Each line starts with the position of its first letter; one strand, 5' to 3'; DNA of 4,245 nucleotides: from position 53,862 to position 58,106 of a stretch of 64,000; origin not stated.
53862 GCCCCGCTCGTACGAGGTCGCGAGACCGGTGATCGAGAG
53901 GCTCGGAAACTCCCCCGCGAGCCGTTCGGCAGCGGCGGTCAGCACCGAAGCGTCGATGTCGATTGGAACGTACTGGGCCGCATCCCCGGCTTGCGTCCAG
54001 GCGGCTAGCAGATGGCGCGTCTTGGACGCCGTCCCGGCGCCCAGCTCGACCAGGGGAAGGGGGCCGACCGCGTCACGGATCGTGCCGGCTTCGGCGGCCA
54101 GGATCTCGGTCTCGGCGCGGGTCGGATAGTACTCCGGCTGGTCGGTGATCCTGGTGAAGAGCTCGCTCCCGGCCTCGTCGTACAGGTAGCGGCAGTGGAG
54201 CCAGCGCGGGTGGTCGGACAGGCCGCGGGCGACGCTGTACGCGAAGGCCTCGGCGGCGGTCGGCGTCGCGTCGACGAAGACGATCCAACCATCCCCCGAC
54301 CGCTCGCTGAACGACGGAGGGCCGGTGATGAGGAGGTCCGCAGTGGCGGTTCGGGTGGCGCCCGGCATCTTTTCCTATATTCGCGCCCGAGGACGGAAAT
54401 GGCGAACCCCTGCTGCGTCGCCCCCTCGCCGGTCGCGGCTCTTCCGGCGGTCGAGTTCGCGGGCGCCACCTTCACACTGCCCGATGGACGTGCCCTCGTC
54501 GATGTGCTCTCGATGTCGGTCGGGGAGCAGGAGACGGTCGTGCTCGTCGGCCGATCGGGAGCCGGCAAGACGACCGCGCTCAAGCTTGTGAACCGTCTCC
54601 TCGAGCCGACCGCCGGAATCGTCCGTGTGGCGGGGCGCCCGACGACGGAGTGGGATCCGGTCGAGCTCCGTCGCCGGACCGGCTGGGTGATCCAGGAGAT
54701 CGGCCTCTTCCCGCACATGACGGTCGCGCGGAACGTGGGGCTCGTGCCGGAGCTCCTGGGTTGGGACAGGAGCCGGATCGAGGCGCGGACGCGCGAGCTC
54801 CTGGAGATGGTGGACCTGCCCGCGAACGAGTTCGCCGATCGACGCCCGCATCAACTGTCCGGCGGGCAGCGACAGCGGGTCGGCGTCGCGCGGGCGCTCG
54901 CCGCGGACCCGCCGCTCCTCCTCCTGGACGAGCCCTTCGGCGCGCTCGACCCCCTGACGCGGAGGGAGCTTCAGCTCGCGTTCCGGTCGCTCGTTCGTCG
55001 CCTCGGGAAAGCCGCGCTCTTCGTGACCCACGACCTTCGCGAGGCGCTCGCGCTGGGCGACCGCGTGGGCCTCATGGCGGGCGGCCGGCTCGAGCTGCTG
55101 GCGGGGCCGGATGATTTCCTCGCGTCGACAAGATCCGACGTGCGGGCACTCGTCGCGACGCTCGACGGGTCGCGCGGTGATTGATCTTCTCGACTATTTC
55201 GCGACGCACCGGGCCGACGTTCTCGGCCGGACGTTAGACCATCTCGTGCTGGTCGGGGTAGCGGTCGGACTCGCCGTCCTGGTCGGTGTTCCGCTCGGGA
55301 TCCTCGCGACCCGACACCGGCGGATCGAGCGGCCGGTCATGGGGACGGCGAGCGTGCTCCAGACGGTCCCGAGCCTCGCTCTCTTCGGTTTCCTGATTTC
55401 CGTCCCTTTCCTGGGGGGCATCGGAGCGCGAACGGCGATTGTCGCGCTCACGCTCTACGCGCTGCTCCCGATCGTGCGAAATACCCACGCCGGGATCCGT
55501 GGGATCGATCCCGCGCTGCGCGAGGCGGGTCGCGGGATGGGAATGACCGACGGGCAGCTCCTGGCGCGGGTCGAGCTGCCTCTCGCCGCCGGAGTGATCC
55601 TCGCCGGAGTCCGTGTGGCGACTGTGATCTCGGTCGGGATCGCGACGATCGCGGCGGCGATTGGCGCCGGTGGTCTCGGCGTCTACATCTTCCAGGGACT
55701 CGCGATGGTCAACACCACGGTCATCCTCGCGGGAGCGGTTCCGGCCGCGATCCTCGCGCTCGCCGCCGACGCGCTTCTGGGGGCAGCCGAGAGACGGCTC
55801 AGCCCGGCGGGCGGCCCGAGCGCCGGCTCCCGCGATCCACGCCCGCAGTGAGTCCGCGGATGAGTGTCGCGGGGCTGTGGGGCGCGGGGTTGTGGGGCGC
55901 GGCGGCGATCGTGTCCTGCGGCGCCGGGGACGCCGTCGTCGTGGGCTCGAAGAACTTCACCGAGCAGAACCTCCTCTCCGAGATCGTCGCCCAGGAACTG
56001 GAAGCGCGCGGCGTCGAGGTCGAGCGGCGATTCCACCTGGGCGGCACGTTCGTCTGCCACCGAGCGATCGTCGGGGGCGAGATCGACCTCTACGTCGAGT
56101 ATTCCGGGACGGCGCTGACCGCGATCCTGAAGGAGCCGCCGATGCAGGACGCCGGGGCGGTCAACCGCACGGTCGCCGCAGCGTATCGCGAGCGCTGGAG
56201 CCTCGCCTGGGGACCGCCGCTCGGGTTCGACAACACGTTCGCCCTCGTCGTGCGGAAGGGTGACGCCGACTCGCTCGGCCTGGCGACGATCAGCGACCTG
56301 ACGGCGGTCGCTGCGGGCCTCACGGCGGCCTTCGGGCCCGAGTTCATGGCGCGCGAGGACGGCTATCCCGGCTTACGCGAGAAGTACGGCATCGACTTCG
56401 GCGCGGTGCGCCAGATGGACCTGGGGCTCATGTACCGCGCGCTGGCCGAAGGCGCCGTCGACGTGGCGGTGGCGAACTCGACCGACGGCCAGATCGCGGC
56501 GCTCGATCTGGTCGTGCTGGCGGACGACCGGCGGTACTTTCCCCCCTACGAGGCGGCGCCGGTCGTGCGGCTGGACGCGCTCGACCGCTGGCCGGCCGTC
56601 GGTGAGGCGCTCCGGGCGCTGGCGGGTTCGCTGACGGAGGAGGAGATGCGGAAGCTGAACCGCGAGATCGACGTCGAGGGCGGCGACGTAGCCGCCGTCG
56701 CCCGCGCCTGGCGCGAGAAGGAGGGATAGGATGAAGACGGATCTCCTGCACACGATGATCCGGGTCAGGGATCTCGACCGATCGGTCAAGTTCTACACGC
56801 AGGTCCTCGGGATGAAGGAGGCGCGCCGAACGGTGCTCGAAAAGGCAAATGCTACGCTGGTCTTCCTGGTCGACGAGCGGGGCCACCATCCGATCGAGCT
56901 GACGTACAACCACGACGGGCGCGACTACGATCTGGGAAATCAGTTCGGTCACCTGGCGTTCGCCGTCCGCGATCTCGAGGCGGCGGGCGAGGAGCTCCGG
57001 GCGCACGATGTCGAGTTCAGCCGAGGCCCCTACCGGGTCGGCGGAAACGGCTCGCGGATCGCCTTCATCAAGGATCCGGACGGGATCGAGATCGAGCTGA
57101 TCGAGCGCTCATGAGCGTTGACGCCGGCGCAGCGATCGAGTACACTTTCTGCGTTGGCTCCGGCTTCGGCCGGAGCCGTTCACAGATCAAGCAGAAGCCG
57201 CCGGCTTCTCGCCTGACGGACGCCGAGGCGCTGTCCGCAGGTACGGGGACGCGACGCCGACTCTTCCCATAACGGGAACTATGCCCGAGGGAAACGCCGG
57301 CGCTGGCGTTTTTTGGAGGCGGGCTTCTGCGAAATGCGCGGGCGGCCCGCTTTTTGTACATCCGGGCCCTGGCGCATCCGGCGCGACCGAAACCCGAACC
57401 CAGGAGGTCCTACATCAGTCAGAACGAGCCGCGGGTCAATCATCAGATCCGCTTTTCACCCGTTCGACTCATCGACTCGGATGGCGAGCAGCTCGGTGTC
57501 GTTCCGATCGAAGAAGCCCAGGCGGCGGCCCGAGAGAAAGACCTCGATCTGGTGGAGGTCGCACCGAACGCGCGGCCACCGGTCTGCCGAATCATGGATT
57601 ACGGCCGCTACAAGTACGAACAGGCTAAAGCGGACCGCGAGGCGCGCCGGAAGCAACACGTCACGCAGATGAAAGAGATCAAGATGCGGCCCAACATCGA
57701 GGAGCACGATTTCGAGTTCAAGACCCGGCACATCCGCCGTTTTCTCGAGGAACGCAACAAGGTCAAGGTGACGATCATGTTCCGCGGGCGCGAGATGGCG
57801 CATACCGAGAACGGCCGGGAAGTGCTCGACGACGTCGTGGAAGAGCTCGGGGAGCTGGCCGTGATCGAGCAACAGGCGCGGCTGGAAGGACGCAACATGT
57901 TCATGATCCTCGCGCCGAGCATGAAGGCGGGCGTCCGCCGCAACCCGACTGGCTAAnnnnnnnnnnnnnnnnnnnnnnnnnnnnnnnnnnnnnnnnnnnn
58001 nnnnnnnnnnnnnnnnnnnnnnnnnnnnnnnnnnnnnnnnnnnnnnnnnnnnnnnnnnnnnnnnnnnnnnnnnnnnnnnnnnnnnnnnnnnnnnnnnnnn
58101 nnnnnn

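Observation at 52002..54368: Bacterial EgtD-EgtB fusion in fungal Egt1 domain order but with a mycobacterial-type (gamma-Glu-Cys) EgtB site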

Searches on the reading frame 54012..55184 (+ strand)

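Call 24: search_protein_families(library=pfam, proteins=[window:54012-55184:+])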
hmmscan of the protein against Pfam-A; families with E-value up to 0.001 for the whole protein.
window:54012-55184:+ (390 aa): 4 families
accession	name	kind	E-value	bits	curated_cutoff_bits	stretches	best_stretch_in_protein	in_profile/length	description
PF00005.33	ABC_tran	-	1.1e-33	117.2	25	1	165-309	3-136/137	ABC transporter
PF13304.12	AAA_21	-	3e-07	31.3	27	0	276-342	232-300/304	AAA domain, putative AbiEii toxin, Type IV TA system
PF13191.12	AAA_16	-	0.00022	22.2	32.6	1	165-323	15-155/167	AAA ATPase domain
PF13604.12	AAA_30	-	0.00055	20.1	27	0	172-207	17-52/191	AAA domain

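Call 25: search_protein_families(library=ncbifam, proteins=[window:54012-55184:+])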
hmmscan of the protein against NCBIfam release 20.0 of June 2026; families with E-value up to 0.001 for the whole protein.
window:54012-55184:+ (390 aa): 182 families (the best 25 are shown)
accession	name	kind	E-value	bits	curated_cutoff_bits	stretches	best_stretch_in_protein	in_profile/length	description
TIGR01186.1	proV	subfamily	7.2e-71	239.2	326.6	1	163-373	9-221/363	betaine/proline/choline family ABC transporter ATP-binding protein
TIGR01187.1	potA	subfamily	1.5e-51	175.4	355.6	1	178-369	1-188/325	polyamine ABC transporter ATP-binding protein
TIGR03265.1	PhnT2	equivalog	6e-51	173.7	457.7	1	163-372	20-225/353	putative 2-aminoethylphosphonate ABC transporter ATP-binding protein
NF006987.0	PRK09452.1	equivalog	1.3e-49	168.8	482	1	158-367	28-233/378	spermidine/putrescine ABC transporter ATP-binding protein PotA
TIGR00968.1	3a0106s01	subfamily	3.5e-49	167.5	342.75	1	163-370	16-219/237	sulfate ABC transporter ATP-binding protein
TIGR03415.1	ABC_choXWV_ATP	equivalog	6.3e-48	163.6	483.75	1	164-380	41-264/382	choline ABC transporter ATP-binding protein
NF008653.0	PRK11650.1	subfamily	1.5e-46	159.1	432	1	159-375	16-228/357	sn-glycerol-3-phosphate ABC transporter ATP-binding protein UgpC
NF008105.0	PRK10851.1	equivalog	7.7e-46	156.4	502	1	164-371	19-226/362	sulfate/thiosulfate ABC transporter ATP-binding protein CysA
NF040840.2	tungstate_WtpC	equivalog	2.7e-44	151.9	440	1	166-368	19-217/347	tungstate ABC transporter ATP-binding protein WtpC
NF008621.0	PRK11607.1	equivalog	7.4e-44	150.1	613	1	145-369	18-237/377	putrescine ABC transporter ATP-binding subunit PotG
NF043075.1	MMSYN1_0197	equivalog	2.3e-42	145.2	550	1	158-369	13-220/341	spermidine/putrescine ABC transporter ATP-binding protein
NF008421.0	PRK11248.1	equivalog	3.7e-42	144.6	357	1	159-357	13-204/255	taurine ABC transporter ATP-binding subunit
TIGR03258.1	PhnT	equivalog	9.8e-42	143.3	499.15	1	159-364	20-222/359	2-aminoethylphosphonate ABC transport system ATP-binding subunit PhnT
NF008513.0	PRK11432.1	equivalog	2.4e-41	141.8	496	1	161-375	20-230/351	ferric ABC transporter ATP-binding protein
TIGR04521.1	ECF_ATPase_2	equivalog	2.6e-41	141.5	330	1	160-371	19-234/279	energy-coupling factor transporter ATPase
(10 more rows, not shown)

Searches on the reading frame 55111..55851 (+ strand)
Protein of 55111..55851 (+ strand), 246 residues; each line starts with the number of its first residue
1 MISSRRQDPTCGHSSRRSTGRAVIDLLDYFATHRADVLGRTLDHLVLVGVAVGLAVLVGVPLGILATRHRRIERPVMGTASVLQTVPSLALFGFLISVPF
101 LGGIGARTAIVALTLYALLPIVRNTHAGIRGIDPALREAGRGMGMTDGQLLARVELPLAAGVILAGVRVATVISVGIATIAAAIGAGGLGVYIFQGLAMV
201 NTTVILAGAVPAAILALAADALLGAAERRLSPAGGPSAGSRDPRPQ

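Call 24: search_protein_families(library=pfam, proteins=[window:55111-55851:+])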
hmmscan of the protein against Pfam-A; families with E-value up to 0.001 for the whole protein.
window:55111-55851:+ (246 aa): 1 family
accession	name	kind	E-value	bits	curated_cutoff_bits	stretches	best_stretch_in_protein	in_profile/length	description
PF00528.27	BPD_transp_1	-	4.1e-22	79.2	26.4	1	59-231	1-183/184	Binding-protein-dependent transport system inner membrane component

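Call 25: search_protein_families(library=ncbifam, proteins=[window:55111-55851:+])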
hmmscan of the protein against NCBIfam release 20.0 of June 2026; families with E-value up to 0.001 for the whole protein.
window:55111-55851:+ (246 aa): 11 families
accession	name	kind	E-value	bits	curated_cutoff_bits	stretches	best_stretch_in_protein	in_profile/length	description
TIGR03416.1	ABC_choXWV_perm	equivalog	3.9e-28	98.7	363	1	24-220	71-264/267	choline ABC transporter permease subunit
NF008196.0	PRK10952.1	equivalog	4.9e-22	78.2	439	1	41-225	146-327/356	glycine betaine/L-proline ABC transporter permease ProW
NF040733.1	ABC_perm_U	equivalog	6.8e-15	55.2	295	1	46-230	65-245/251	ABC transporter permease subunit SaoP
NF008470.0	PRK11365.1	equivalog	3.2e-12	46.4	347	1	47-222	70-241/263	aliphatic sulfonate ABC transporter permease SsuC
TIGR01183.1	ntrB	equivalog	1.3e-10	41.3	209.05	1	45-221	23-197/202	nitrate ABC transporter permease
NF007545.0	PRK10160.1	equivalog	3.2e-10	39.9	342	1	48-235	87-272/275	taurine ABC transporter permease TauC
NF008049.0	PRK10782.1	subfamily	3.3e-09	36.7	212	1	47-206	29-190/217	methionine ABC transporter permease MetI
TIGR00974.1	3a0107s02c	equivalog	2.9e-07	29.9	193.45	1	45-169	60-192/272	phosphate ABC transporter permease PstA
TIGR01581.1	Mo_ABC_porter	hypoth_equivalog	2.9e-05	23.7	210.3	1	85-176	81-173/225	ABC transporter permease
TIGR01097.1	PhnE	equivalog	0.00011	21.8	216.7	1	31-222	51-243/252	phosphonate ABC transporter, permease protein PhnE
NF007044.0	PRK09497.1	equivalog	0.00047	19.7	348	1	107-186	150-230/285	spermidine/putrescine ABC transporter permease PotB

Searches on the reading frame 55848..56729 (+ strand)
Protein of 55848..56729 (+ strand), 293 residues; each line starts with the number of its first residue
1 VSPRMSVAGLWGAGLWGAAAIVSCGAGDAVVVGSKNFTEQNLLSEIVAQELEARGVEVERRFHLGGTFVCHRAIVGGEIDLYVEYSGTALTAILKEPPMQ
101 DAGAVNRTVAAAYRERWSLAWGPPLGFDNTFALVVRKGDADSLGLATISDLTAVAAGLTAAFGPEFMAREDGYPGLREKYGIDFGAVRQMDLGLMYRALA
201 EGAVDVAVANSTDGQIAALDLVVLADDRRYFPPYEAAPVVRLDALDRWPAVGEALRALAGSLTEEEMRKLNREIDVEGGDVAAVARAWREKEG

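Call 24: search_protein_families(library=pfam, proteins=[window:55848-56729:+])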
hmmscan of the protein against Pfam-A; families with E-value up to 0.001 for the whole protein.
window:55848-56729:+ (293 aa): 1 family
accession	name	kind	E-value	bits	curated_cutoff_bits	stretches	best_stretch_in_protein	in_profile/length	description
PF04069.17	OpuAC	-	1.1e-61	209.1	21.2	1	29-290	2-256/257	Substrate binding domain of ABC-type glycine betaine transport system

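Call 25: search_protein_families(library=ncbifam, proteins=[window:55848-56729:+])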
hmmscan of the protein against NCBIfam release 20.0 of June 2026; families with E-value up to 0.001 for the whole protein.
window:55848-56729:+ (293 aa): 1 family
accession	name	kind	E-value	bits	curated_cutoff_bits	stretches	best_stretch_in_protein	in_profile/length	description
NF049931.1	GlyBetbindOsmF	equivalog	3.2e-41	141.3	400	1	27-293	2-280/283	glycine betaine ABC transporter substrate-binding protein OsmF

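Call 40: search_solved_structures(query=window:55848-56729:+, max_evalue=0.001)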
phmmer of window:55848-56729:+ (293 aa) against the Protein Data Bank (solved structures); distinct sequences matched with E-value up to 0.001: 27.
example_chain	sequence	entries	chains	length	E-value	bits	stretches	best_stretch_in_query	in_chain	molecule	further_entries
6uru_A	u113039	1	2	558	1.1e-57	198.9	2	93-292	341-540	iAChSnFR precursor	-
7s7w_A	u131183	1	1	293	2.7e-56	194.3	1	25-292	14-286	iNicSnFR 3.0 Fluorescent Nicotine Sensor precursor binding protein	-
6efr_A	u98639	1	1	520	6.5e-56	193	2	93-292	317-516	iNicSnFR 1.0, a genetically encoded nicotine biosensor,Green fluorescent protein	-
6v1r_A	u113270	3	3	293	3.6e-55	190.6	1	25-292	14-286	iAChSnFR Fluorescent Acetylcholine Sensor V9 precursor binding protein | iAchSnFR Fluorescent Acetylcholine Sensor precursor binding protein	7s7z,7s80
7s7x_A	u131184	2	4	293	6.9e-55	189.7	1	25-292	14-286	iNicSnFR 4.0 Fluorescent Nicotine Sensor precursor binding protein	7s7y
7s7t_A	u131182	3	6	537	2.9e-51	177.8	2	96-292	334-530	iNicSnFR 3.0 Fluorescent Nicotine Sensor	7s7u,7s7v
6per_A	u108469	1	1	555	4.3e-48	167.4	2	97-292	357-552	iSeroSnFR, a soluble, genetically-encoded fluorescent sensor for serotonin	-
3ppn_A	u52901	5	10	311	2.8e-46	161.4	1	25-291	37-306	Glycine betaine/carnitine/choline-binding protein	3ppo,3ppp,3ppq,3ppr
8dp6_A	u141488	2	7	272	8.6e-44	153.2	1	30-290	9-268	Osmoprotection protein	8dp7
3o66_A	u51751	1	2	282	1.4e-43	152.6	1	62-291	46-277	Glycine betaine/carnitine/choline ABC transporter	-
4z7e_A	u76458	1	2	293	1.2e-42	149.5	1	55-291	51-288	Lmo1422 protein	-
1sw2_A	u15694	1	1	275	2.7e-42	148.4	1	27-293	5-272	osmoprotection protein (proX)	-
1sw1_A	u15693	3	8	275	3e-42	148.2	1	27-293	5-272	osmoprotection protein (proX)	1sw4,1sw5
6eyg_A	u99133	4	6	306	3.8e-41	144.6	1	22-291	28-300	Osmotically activated L-carnitine/choline ABC transporter substrate-binding protein OpuCC | Choline binding protein OpuBC | Choline-binding protein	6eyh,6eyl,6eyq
3mam_A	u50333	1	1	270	3.9e-41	144.5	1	29-293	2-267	Osmoprotection protein (ProX)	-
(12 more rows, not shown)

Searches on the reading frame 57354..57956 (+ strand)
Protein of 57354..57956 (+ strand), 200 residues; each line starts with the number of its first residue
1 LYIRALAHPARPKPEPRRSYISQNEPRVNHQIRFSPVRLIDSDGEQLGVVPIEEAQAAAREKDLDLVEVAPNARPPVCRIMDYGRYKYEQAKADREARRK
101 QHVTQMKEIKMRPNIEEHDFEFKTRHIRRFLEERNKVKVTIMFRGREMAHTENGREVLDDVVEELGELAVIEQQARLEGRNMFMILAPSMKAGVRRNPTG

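Call 24: search_protein_families(library=pfam, proteins=[window:57354-57956:+])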
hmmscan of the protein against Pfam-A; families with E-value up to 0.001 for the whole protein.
window:57354-57956:+ (200 aa): 2 families
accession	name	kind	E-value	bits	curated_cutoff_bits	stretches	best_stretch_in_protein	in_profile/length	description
PF00707.27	IF3_C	-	4.6e-38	129.5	34.8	1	105-188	2-85/86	Translation initiation factor IF-3, C-terminal domain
PF05198.21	IF3_N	-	8.9e-33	112.7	26.9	1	28-97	1-70/70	Translation initiation factor IF-3, N-terminal domain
